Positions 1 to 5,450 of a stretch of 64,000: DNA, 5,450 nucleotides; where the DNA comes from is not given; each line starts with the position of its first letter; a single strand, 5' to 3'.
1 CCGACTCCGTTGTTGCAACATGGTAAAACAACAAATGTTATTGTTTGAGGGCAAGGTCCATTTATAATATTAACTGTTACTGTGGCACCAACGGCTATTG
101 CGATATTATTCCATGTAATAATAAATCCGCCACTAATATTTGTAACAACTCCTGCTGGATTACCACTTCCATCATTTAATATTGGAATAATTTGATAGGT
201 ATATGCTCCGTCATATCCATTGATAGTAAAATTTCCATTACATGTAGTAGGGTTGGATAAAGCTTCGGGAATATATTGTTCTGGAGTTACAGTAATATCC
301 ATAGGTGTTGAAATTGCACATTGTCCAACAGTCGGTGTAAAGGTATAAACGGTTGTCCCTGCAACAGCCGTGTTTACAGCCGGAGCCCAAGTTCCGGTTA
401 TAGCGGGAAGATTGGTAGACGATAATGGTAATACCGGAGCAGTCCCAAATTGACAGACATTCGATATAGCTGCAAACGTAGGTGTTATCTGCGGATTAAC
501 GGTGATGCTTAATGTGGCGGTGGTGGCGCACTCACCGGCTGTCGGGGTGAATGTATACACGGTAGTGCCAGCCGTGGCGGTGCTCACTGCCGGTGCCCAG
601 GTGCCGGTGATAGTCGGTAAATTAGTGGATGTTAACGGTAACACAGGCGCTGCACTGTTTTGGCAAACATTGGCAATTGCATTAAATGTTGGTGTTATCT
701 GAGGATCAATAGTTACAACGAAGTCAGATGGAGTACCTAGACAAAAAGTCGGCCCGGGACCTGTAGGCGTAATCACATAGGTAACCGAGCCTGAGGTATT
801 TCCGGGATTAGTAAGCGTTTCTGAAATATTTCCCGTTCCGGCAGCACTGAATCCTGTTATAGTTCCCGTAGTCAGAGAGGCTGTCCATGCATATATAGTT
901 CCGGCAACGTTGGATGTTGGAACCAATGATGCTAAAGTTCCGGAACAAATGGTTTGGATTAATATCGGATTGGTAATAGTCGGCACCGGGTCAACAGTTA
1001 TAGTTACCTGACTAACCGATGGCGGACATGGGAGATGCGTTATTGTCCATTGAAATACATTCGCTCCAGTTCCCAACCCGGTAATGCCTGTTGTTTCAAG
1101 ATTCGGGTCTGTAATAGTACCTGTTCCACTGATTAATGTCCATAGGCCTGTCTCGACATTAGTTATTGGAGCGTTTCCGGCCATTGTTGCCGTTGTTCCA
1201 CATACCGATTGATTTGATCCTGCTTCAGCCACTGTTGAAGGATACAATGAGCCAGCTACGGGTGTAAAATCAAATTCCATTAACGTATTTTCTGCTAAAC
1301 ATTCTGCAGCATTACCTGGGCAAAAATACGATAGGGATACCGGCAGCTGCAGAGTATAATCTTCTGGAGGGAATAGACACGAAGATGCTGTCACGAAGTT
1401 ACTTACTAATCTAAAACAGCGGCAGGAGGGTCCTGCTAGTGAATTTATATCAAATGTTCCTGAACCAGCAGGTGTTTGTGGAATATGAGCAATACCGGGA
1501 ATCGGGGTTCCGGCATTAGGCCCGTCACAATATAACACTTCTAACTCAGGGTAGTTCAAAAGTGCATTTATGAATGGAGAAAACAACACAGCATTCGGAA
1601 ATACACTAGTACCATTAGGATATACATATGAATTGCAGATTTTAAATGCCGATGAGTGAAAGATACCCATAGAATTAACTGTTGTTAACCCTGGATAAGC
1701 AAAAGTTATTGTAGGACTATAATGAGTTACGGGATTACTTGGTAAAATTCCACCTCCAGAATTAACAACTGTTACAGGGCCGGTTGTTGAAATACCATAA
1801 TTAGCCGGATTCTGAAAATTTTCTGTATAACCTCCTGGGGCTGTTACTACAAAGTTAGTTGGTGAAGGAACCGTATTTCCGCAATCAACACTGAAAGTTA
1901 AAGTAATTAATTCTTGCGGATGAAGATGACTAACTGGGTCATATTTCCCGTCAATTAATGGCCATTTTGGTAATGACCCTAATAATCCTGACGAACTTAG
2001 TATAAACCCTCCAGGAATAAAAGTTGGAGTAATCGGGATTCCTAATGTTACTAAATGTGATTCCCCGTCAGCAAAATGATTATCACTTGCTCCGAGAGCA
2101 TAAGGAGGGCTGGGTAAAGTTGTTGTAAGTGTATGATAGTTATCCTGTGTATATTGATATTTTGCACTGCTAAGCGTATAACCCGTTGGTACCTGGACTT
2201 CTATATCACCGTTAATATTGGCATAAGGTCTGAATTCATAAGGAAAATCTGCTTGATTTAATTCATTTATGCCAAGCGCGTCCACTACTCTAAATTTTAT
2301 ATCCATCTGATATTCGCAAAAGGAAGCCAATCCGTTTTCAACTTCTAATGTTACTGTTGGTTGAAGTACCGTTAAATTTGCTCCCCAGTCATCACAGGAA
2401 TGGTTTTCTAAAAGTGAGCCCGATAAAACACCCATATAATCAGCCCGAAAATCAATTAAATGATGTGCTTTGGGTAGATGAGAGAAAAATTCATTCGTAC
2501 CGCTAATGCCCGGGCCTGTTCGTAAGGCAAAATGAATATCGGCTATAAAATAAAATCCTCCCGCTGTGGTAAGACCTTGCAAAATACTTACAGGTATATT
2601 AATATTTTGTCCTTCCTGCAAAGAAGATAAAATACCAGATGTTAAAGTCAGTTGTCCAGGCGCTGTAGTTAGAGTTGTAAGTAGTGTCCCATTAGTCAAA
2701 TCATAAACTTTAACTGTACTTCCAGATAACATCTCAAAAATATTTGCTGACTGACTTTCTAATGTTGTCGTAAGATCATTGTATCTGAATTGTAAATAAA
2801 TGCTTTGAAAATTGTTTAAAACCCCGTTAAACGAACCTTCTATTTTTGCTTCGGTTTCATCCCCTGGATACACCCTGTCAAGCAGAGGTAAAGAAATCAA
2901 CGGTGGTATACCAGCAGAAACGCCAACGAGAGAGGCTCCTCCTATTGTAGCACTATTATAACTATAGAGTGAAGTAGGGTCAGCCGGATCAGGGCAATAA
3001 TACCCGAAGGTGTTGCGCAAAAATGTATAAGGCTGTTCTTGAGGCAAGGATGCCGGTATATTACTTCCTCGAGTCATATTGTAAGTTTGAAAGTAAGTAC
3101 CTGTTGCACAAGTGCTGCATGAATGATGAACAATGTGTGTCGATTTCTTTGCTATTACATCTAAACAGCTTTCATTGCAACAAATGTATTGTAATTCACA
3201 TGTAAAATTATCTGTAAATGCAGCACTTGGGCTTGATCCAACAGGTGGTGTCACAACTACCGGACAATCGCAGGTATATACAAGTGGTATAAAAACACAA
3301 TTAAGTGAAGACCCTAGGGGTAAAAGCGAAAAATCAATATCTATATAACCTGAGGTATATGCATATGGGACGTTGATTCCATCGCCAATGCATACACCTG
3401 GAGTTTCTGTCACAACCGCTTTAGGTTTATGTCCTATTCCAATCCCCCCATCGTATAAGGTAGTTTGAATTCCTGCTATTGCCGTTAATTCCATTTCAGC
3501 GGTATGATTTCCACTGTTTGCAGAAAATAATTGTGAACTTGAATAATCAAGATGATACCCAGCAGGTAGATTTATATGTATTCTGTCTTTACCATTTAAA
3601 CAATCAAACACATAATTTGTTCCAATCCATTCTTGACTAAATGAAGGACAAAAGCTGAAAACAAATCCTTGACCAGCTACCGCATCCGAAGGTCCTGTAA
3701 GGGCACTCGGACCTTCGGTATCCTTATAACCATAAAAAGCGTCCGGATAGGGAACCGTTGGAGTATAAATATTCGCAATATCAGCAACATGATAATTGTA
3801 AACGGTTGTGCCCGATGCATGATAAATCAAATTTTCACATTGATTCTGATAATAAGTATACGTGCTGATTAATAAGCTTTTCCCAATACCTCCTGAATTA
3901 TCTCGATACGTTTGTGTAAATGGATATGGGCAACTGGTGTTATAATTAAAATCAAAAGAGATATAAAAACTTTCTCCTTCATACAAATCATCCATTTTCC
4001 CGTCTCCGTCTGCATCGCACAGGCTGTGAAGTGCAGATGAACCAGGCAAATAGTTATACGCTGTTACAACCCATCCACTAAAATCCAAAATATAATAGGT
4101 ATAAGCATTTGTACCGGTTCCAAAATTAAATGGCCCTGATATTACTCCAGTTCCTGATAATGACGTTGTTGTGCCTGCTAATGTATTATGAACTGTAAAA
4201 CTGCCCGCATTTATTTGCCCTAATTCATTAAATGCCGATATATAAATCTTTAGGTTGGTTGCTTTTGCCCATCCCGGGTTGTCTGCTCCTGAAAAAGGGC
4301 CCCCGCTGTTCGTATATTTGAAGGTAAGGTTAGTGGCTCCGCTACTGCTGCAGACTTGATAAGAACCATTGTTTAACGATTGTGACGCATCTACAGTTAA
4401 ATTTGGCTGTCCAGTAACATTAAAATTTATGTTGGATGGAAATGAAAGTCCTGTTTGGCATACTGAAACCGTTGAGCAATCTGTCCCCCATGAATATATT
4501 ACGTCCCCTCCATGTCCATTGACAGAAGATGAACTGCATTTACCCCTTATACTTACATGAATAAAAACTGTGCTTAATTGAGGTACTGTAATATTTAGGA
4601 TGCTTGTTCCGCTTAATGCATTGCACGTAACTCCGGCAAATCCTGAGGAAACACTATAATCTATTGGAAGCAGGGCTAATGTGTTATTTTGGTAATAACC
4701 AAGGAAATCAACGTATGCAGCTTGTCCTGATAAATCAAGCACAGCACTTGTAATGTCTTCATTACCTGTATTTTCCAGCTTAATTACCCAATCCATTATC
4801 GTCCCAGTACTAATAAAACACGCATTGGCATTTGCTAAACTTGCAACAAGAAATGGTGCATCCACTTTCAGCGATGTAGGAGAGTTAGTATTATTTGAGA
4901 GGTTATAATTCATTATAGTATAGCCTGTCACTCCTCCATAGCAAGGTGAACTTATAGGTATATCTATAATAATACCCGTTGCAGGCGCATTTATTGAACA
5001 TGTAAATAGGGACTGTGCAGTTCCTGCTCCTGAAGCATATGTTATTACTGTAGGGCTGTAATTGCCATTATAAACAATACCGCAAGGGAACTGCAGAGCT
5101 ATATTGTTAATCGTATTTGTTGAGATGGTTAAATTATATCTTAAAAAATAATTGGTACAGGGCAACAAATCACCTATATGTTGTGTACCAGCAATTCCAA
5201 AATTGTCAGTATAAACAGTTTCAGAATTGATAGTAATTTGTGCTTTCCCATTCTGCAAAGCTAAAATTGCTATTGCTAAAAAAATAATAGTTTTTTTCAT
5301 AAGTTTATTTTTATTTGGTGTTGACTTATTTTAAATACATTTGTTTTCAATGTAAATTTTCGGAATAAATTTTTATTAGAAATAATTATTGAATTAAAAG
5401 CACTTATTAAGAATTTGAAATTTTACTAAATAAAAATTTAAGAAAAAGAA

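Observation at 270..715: Adjacent domain repeats in the giant adhesin gene differ sharply in codon GC content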

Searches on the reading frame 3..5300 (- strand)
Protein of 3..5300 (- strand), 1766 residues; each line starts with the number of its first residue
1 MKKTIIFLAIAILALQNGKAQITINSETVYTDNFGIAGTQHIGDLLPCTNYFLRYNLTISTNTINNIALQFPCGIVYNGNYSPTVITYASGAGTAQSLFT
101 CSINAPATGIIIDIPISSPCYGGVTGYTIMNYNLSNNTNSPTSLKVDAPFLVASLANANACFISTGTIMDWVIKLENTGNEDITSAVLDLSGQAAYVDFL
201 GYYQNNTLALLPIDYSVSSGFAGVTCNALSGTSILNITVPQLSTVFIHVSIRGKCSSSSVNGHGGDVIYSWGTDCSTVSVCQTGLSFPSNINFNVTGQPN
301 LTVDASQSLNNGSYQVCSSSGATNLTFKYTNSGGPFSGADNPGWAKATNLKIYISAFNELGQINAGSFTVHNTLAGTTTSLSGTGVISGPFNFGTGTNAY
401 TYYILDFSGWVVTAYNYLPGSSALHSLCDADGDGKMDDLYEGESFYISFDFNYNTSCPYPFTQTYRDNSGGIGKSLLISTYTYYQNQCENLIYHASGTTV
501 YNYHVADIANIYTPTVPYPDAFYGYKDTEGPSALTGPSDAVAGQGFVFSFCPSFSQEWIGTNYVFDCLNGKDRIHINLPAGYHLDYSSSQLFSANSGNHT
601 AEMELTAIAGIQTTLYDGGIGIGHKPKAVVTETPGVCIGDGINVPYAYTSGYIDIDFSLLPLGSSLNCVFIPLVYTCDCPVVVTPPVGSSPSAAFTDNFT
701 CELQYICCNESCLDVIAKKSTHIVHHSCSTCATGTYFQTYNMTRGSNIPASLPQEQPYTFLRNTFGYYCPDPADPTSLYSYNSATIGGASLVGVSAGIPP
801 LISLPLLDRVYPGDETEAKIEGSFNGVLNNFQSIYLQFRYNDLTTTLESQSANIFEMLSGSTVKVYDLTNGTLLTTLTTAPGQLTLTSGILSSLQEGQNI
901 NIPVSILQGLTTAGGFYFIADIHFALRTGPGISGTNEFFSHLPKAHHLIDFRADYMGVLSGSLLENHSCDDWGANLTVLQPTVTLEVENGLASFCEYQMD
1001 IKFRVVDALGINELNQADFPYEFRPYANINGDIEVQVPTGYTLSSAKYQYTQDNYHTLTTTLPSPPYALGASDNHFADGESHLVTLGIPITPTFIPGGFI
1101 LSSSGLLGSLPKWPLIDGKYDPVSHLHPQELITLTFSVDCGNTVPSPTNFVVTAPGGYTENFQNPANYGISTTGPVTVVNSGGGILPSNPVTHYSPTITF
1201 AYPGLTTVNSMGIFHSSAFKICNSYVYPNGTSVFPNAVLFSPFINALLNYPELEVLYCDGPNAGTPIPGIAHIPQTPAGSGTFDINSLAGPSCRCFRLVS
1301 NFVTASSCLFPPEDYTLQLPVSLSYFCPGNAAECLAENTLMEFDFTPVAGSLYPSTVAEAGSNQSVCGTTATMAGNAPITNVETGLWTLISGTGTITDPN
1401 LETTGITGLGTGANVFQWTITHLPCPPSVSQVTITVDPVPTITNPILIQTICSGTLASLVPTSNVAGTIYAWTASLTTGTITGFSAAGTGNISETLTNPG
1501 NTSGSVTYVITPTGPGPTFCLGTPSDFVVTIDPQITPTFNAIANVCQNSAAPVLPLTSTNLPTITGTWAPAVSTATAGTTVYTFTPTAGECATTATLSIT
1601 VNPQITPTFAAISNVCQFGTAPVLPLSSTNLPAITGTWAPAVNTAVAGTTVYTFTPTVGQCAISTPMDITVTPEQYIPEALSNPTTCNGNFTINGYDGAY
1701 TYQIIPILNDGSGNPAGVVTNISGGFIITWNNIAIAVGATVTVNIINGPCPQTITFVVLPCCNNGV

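Call 8: search_protein_families(library=pfam, proteins=[window:3-5300:-], max_evalue=0.1)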
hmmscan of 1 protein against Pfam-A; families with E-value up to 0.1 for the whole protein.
window:3-5300:- (1766 aa): 2 families
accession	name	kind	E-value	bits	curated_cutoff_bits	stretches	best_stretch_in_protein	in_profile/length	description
PF19406.5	PKD_5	-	9.3e-10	38.7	25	1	1449-1534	1-87/88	PKD-like domain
PF22352.2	K319L-like_PKD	-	0.046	14.2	27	1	1360-1436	1-84/84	K319L-like, PKD domain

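Call 9: search_protein_families(library=ncbifam, proteins=[window:3-5300:-], max_evalue=0.1)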
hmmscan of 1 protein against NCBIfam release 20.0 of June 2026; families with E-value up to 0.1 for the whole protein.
window:3-5300:- (1766 aa): 0 families

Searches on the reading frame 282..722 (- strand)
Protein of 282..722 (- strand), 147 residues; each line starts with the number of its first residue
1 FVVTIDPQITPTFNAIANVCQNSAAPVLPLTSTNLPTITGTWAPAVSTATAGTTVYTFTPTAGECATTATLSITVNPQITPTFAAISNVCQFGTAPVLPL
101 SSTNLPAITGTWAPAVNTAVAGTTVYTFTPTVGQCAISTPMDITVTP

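Call 62: predict_structure(alignment_id=A2)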
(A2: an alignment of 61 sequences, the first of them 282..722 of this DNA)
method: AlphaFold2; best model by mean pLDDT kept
length: 147 residues; sequences in the alignment: 61
mean_pLDDT: 95.3   pTM: 0.77
mean pLDDT of the five models: 95.3, 94.5, 93.6, 92.6, 90.9
residues with pLDDT >= 90: 140; 70-90: 7; 50-70: 0; < 50: 0
segments of 3 or more residues with pLDDT < 50: none
pLDDT, mean of each block of 10 residues (from residue 1): 93 96 97 96 97 98 97 97 94 95 92 94 96 94 94
secondary structure, 60 per line:
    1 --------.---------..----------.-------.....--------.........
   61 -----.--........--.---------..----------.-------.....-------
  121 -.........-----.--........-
elements in order: E39-43 E52-60 E69-76 E109-113 E122-130 E139-146

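Call 64: fold_search(model_id=the predicted structure, library=pdb)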
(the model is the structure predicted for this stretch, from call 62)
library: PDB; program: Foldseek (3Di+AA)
matches with E <= 10: 501; with E <= 0.001: 9
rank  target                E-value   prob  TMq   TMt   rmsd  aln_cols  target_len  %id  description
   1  8q2h                  2.2e-04  1.00  0.37  0.07   8.4       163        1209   17  beta-galactosidase from Bacillus circulans (released 2024-10-16)
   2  7nit_D                6.0e-04  1.00  0.38  0.06   9.4       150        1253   23  X-ray structure of a multidomain BbgIII from Bifidobacterium bifidum (released 2021-12-22)
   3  4hmc                  6.6e-04  1.00  0.41  0.15   8.6       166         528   22  Crystal structure of cold-adapted chitinase from Moritella marina (released 2013-05-01)
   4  7nit_C                7.0e-04  1.00  0.33  0.06  10.1       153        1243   24  X-ray structure of a multidomain BbgIII from Bifidobacterium bifidum (released 2021-12-22)
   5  7nit_A                7.0e-04  1.00  0.32  0.06  10.2       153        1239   24  X-ray structure of a multidomain BbgIII from Bifidobacterium bifidum (released 2021-12-22)
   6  6s5y_B                7.8e-04  1.00  0.33  0.30   9.4       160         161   20  Structure of tandemly arrayed consecutive Rib domains (Rib2R) from Group B Streptococcal species Streptococcus agalact (released 2019-12-11)
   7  7nit_B                8.3e-04  1.00  0.37  0.06  10.4       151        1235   23  X-ray structure of a multidomain BbgIII from Bifidobacterium bifidum (released 2021-12-22)
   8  4mb3                  9.7e-04  1.00  0.40  0.14   9.6       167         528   23  Crystal structure of E153Q mutant of cold-adapted chitinase from Moritella marina (released 2014-03-19)
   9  7nit_F                9.7e-04  1.00  0.31  0.06   9.8       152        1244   23  X-ray structure of a multidomain BbgIII from Bifidobacterium bifidum (released 2021-12-22)
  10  6s5y_H                1.8e-03  1.00  0.34  0.32   8.4       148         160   21  Structure of tandemly arrayed consecutive Rib domains (Rib2R) from Group B Streptococcal species Streptococcus agalact (released 2019-12-11)
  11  4l3a_A                2.9e-03  1.00  0.54  0.20   6.9       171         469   18  Crystal structure of Internalin K (InlK) from Listeria monocytogenes (released 2013-08-28)
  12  6s5y_A                4.5e-03  0.99  0.33  0.31   8.4       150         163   21  Structure of tandemly arrayed consecutive Rib domains (Rib2R) from Group B Streptococcal species Streptococcus agalact (released 2019-12-11)
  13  4m03                  6.5e-03  0.91  0.30  0.28  14.2       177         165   20  C-terminal fragment(residues 576-751) of binding region of SraP (released 2014-06-18)
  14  9fls_A                8.1e-03  0.99  0.47  0.25   6.2       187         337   14  CryoEM structure of the fragment-3 (2061-2397) in the grappling hook protein A (GhpA) in the bacterium Aureispira sp.  (released 2024-10-16)
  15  9flx_A                1.3e-02  0.96  0.42  0.23   6.6       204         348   19  CryoEM structure of the fragment-4 (4074-4421) in the grappling hook protein A (GhpA) in the bacterium Aureispira sp.  (released 2024-10-16)
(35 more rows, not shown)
